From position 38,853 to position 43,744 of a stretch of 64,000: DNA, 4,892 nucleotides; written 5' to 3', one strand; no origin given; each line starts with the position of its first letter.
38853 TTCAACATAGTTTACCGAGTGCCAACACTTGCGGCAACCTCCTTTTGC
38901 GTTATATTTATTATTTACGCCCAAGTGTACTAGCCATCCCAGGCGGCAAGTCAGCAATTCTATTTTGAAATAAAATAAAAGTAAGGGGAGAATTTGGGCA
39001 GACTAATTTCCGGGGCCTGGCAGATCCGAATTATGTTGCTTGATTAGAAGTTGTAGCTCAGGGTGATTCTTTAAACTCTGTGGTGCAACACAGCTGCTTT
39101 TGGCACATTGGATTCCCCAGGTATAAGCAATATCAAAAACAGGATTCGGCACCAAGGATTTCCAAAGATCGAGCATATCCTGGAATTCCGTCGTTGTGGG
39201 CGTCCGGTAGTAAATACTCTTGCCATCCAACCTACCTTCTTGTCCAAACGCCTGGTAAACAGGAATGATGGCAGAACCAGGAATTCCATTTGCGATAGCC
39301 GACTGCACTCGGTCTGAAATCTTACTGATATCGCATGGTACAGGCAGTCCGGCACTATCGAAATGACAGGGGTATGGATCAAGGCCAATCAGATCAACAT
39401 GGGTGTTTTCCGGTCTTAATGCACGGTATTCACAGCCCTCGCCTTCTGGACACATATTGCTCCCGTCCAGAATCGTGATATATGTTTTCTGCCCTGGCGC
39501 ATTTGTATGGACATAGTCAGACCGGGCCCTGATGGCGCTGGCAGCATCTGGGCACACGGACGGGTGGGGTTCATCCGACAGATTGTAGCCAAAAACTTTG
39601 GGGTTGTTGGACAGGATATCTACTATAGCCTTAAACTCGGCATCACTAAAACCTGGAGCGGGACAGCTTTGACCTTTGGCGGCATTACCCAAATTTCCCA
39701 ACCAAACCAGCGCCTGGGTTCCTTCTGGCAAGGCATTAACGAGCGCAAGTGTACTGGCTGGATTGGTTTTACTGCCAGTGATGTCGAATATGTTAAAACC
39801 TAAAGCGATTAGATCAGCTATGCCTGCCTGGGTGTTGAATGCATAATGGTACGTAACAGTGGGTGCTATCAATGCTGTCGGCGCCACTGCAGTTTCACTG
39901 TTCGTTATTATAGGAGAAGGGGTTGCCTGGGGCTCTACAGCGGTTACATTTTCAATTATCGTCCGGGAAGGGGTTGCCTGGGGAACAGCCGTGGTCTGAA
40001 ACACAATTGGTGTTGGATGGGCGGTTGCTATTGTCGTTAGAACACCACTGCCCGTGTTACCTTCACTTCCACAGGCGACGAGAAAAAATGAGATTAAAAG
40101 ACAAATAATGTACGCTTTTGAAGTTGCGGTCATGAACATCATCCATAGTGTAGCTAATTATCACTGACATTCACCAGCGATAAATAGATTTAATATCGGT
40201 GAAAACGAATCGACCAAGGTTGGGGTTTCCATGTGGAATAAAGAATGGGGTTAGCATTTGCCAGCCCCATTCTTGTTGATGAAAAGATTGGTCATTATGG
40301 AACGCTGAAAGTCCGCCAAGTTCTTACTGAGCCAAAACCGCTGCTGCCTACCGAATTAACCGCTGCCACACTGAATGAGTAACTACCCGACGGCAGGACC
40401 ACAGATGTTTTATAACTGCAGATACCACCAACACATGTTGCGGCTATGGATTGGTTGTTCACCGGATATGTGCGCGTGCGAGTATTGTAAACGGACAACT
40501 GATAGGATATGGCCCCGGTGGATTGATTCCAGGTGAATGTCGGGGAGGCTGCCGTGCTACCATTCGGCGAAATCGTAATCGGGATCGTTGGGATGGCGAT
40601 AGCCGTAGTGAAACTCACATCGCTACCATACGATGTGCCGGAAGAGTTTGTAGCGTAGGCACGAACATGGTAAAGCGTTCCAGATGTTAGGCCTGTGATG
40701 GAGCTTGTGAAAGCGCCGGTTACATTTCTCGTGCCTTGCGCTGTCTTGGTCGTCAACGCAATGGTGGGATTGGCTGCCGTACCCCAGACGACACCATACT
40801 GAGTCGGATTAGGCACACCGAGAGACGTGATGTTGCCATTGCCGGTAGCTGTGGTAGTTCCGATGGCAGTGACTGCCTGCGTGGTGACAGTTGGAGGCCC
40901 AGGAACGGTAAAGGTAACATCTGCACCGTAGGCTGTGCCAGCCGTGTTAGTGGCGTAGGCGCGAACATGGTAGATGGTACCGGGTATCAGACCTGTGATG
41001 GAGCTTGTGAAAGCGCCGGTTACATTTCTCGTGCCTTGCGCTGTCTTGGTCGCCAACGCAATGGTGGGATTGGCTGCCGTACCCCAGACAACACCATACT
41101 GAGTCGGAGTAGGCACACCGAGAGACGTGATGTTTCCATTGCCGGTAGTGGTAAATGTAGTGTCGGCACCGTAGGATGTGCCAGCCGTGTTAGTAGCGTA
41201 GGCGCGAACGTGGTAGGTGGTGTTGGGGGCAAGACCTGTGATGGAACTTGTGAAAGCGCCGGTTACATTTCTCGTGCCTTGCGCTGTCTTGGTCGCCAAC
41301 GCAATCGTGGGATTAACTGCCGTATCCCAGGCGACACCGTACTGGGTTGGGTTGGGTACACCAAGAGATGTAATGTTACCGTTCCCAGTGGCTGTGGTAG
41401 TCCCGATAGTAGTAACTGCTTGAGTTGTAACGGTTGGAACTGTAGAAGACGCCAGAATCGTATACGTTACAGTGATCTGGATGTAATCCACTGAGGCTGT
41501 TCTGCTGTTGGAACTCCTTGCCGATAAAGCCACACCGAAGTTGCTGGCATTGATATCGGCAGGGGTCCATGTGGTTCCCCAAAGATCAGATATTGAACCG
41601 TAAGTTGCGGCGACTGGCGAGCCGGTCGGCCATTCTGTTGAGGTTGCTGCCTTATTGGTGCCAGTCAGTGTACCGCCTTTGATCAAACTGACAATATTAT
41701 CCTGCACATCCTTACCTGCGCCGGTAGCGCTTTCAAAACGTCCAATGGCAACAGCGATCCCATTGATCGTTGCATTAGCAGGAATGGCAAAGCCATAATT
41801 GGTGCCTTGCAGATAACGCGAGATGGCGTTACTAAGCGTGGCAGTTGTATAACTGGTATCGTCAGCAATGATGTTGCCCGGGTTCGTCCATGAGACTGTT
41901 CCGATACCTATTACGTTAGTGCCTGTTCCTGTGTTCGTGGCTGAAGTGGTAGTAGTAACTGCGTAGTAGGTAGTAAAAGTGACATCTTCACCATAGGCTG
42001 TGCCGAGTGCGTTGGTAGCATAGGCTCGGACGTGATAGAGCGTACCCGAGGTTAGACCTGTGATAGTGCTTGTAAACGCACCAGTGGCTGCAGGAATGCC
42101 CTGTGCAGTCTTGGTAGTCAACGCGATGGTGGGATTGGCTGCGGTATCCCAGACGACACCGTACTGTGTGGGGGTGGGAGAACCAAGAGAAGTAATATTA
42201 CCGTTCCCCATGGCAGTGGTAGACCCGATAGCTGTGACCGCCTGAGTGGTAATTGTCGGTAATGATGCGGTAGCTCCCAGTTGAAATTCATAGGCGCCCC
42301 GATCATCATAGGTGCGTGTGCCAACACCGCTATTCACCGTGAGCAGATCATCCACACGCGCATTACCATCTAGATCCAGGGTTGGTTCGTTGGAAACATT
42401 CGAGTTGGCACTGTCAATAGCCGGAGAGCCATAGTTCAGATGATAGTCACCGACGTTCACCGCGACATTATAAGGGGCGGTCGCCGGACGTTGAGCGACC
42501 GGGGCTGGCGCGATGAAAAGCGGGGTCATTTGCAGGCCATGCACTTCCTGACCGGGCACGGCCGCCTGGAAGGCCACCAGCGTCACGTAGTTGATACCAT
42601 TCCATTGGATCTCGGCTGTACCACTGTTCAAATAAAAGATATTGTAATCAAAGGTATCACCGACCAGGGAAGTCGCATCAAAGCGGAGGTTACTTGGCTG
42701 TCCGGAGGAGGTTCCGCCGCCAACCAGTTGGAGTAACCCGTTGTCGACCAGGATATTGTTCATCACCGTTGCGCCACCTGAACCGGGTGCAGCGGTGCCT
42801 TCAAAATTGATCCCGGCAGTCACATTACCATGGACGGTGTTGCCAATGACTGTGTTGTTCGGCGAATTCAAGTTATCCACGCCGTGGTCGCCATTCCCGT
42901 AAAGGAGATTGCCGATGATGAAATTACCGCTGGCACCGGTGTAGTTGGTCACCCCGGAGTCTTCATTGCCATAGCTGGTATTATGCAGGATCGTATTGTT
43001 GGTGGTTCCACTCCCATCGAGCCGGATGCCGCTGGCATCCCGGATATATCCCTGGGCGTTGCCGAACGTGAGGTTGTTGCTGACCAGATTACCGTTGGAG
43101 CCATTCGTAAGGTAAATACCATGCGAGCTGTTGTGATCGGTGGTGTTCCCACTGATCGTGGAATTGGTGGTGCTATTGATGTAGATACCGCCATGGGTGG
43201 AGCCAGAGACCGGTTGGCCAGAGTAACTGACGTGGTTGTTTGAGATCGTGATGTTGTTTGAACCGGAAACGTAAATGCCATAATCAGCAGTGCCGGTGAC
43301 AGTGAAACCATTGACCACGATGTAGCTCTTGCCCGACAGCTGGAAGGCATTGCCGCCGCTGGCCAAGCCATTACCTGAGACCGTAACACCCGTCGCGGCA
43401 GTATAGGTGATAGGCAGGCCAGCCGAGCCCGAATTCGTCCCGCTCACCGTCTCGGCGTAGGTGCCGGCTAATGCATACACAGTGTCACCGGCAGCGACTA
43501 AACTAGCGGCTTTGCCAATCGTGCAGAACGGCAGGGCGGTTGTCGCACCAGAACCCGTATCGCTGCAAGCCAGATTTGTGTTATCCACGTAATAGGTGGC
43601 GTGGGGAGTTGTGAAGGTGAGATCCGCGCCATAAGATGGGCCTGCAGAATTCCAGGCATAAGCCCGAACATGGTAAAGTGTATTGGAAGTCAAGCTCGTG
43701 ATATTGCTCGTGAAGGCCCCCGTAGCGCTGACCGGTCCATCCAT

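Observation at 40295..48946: ~2,880-aa secreted protein made of four tandem beta-helix 'catalytic-looking' modules inside an EPS locus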

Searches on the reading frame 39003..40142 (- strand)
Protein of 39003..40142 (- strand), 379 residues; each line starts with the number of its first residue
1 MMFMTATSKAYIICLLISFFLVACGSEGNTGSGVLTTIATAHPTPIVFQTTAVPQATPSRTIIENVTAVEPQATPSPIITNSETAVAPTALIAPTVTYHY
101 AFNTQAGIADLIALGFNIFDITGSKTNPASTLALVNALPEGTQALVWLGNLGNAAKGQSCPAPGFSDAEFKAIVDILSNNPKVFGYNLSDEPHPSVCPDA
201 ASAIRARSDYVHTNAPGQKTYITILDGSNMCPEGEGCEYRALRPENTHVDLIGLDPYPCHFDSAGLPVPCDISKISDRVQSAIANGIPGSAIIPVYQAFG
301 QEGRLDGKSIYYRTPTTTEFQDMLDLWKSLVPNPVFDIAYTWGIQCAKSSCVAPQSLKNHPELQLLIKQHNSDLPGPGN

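Call 10: search_protein_families(library=pfam, proteins=[window:39003-40142:-], max_evalue=0.001)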
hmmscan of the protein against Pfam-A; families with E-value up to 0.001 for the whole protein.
window:39003-40142:- (379 aa): 0 families

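Call 22: search_protein_families(library=ncbifam, proteins=[window:39003-40142:-], max_evalue=0.001)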
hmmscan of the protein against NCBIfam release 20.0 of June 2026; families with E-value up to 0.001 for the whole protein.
window:39003-40142:- (379 aa): 0 families

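Call 25: search_protein_families(library=pfam, proteins=[window:39003-40142:-], max_evalue=5)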
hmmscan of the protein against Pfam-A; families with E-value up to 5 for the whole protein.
window:39003-40142:- (379 aa): 2 families
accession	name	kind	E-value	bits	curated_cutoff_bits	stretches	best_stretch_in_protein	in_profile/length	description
PF16504.10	SP24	-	0.19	12.1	30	1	5-88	11-92/147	Putative virion membrane protein of plant and insect virus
PF20485.3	DUF6724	-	0.21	11.9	27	1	98-121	7-30/64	Family of unknown function (DUF6724)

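Call 36: search_solved_structures(query=window:39003-40142:-, max_evalue=10, show_alignments=1)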
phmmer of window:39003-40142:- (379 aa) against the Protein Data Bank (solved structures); distinct sequences matched with E-value up to 10: 0.

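Call 52: find_homologous_proteins(query=window:39003-40142:-)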
Query window:39003-40142:- (379 aa): 197 proteins with E <= 0.001 among 5178 candidates; the best 120 are listed.
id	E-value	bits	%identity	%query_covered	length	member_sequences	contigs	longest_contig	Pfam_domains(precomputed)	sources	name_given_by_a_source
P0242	1.8e-251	852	99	99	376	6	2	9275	-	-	-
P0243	2.8e-205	700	82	99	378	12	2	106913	-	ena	-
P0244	8.9e-199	678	82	99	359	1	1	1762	-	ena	-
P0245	6.7e-187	639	78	98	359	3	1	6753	-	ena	-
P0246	2.6e-185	634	80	97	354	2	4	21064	-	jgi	jgi:hypothetical protein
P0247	2.7e-176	604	71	97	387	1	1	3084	-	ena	-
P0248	1.2e-175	602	73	99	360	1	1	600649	-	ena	-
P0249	3.7e-175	601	70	97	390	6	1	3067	-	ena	-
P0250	3.5e-173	594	72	99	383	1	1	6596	-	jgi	jgi:hypothetical protein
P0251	1.1e-171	589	72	99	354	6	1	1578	-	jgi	-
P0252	1.2e-171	589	73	97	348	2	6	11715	-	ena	-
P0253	2.5e-170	585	71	99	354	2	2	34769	-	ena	-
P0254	5.2e-170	584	81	85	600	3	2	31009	PF24517.3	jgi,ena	-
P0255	7.5e-170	583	72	97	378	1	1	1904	-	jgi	jgi:hypothetical protein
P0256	1.1e-169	583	73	97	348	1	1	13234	-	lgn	-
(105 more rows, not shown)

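Call 63: predict_structure(alignment_id=A2)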
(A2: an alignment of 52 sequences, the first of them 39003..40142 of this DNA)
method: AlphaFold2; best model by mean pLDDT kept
length: 379 residues; sequences in the alignment: 52
mean_pLDDT: 80.9   pTM: 0.73
mean pLDDT of the five models: 80.9, 79.5, 77.8, 77.6, 77.0
residues with pLDDT >= 90: 226; 70-90: 41; 50-70: 62; < 50: 50
segments of 3 or more residues with pLDDT < 50: 25-57, 59-62, 64-66, 377-379
pLDDT, mean of each block of 10 residues (from residue 1): 52 64 50 40 34 39 47 53 55 78 87 96 97 97 96 95 98 98 98 95 99 98 87 88 98 95 94 96 97 89 82 94 96 93 65 75 95 63
secondary structure, 60 per line:
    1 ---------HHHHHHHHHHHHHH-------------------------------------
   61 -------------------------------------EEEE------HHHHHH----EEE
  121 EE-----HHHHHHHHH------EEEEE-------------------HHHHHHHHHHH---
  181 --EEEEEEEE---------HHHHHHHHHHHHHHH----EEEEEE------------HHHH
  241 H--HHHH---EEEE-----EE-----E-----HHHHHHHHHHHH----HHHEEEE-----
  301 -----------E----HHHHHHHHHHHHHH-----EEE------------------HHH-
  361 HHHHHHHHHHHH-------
elements in order: H10-23 E98-101 H108-113 E118-122 H128-136 E143-147 H167-177 E183-190 H200-214 E219-224 H237-241 H244-247 E251-254 H273-284 E292-295 H317-330 E336-338 H361-372

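Call 65: fold_search(model_id=the predicted structure, library=pdb)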
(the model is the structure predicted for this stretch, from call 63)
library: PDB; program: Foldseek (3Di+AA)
matches with E <= 10: 1758; with E <= 0.001: 345
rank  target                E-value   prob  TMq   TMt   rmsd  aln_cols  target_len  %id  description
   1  6bo6                  4.9e-09  1.00  0.47  0.38   6.7       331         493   13  Eubacterium eligens beta-glucuronidase bound to UNC4917 glucuronic acid conjugate (released 2018-07-25)
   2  8geq                  1.1e-08  1.00  0.47  0.33   7.0       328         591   12  E. eligens beta-glucuronidase bound to ceritinib-glucuronide (released 2024-02-14)
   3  7kgy_D                1.3e-08  1.00  0.45  0.31   6.8       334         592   13  Beta-glucuronidase from Faecalibacterium prausnitzii bound to the inhibitor UNC10201652-glucuronide (released 2021-11-10)
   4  6bjw                  2.5e-08  1.00  0.45  0.32   7.1       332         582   12  Eubacterium eligens Beta-glucuronidase (released 2018-07-25)
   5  6ed2                  3.2e-08  1.00  0.46  0.32   6.8       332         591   13  Faecalibacterium prausnitzii beta-glucuronidase (released 2019-02-13)
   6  6cxs_B                3.8e-08  1.00  0.48  0.32   6.4       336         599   13  Crystal Structure of Clostridium perfringens beta-glucuronidase bound with a novel, potent inhibitor 4-(8-(piperazin-1 (released 2019-04-17)
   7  8gen                  4.4e-08  1.00  0.45  0.32   7.1       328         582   12  E. eligens beta-glucuronidase bound to UNC10201652-glucuronide (released 2024-02-14)
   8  8ger                  4.9e-08  1.00  0.48  0.33   6.7       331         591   14  E. eligens beta-glucuronidase bound to norquetiapine-glucuronide (released 2024-03-20)
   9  4jkm_A                5.3e-08  1.00  0.44  0.30   7.3       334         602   12  Crystal Structure of Clostridium perfringens beta-glucuronidase (released 2014-09-17)
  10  7kgy_B                5.6e-08  1.00  0.46  0.31   6.7       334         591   13  Beta-glucuronidase from Faecalibacterium prausnitzii bound to the inhibitor UNC10201652-glucuronide (released 2021-11-10)
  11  8ugt                  6.0e-08  1.00  0.47  0.33   6.7       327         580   12  E. eligens beta-glucuronidase bound to UNC10206581-G (released 2024-07-24)
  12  7kgy_C                6.3e-08  1.00  0.46  0.31   6.7       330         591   13  Beta-glucuronidase from Faecalibacterium prausnitzii bound to the inhibitor UNC10201652-glucuronide (released 2021-11-10)
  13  8geo                  8.7e-08  1.00  0.47  0.33   6.9       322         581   13  E. eligens beta-glucuronidase bound to 3-OH-desloratidine-glucuronide (released 2024-03-20)
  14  6bjq                  1.5e-07  1.00  0.47  0.32   6.8       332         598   14  Eubacterium eligens beta-glucuronidase bound to glucuronic acid (released 2018-07-25)
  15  6jz1_A                1.5e-07  1.00  0.43  0.30   7.1       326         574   12  Apo structure of b-glucuronidase from Ruminococcus gnavus at 1.7 Angstrom resolution (released 2020-06-03)
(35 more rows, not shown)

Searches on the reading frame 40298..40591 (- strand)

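Call 25: search_protein_families(library=pfam, proteins=[window:40298-40591:-], max_evalue=5)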
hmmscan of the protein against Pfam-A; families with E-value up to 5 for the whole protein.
window:40298-40591:- (98 aa): 2 families
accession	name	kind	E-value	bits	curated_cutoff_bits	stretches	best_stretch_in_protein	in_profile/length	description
PF00041.27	fn3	-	0.0027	18.3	25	1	13-86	12-77/84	Fibronectin type III domain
PF21595.3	CCL2-like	-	0.075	13.6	27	1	10-77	22-88/127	CCL2 lectin-like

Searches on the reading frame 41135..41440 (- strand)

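Call 25: search_protein_families(library=pfam, proteins=[window:41135-41440:-], max_evalue=5)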
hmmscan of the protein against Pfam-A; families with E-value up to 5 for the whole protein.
window:41135-41440:- (102 aa): 5 families
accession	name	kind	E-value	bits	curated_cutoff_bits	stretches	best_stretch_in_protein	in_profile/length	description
PF00041.27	fn3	-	0.00044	20.8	25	1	34-89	32-75/84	Fibronectin type III domain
PF25059.1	FN3_DSCAM-DSCAML_C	-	0.0025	18.5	39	1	64-100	46-82/89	DSCAM/DSCAML C-terminal Fn3-like domain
PF16656.11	Pur_ac_phosph_N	-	0.0029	18.6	30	1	32-98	30-93/93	Purple acid Phosphatase, N-terminal domain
PF16974.11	NAR2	-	0.0029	17.6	26.6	1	54-99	84-131/142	High-affinity nitrate transporter accessory, Ig-like domain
PF16655.11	PhoD_N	-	0.045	14.7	30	1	33-84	27-80/90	PhoD-like phosphatase, N-terminal domain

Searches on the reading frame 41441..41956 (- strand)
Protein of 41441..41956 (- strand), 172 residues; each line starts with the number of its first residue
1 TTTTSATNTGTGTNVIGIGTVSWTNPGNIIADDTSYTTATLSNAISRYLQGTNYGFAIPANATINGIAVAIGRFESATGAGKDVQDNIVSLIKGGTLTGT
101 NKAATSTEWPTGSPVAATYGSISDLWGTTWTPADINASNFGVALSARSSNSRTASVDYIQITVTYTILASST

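Call 25: search_protein_families(library=pfam, proteins=[window:41441-41956:-], max_evalue=5)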
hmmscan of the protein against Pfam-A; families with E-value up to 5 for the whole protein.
window:41441-41956:- (172 aa): 0 families

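Call 35: search_solved_structures(query=window:41441-41956:-, max_evalue=10, show_alignments=1)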
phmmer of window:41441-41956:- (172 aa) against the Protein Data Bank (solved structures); distinct sequences matched with E-value up to 10: 1.
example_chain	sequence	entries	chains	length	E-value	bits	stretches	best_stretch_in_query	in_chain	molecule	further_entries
9cul_G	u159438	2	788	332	1.2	12.3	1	103-153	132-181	Major capsid protein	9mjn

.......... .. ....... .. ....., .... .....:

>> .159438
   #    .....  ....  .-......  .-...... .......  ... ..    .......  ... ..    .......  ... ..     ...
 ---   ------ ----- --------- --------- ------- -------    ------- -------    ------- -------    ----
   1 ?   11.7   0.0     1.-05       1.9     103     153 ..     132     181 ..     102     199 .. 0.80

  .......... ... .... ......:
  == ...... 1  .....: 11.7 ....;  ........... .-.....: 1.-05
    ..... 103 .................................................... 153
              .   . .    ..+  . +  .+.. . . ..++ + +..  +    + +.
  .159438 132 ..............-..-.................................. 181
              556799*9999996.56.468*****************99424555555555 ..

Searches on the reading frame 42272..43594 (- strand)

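Call 59: search_protein_families(library=pfam, proteins=[window:42272-43594:-], max_evalue=1)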
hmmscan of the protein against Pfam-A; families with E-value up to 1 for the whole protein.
window:42272-43594:- (441 aa): 2 families
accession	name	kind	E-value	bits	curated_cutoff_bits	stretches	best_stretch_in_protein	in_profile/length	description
PF13229.12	Beta_helix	-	8.4e-23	81.2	25.9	2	67-230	8-157/158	Right handed beta helix region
PF05048.19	NosD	-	6.7e-17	62.1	23.6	2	60-181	61-174/212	Periplasmic copper-binding protein (NosD)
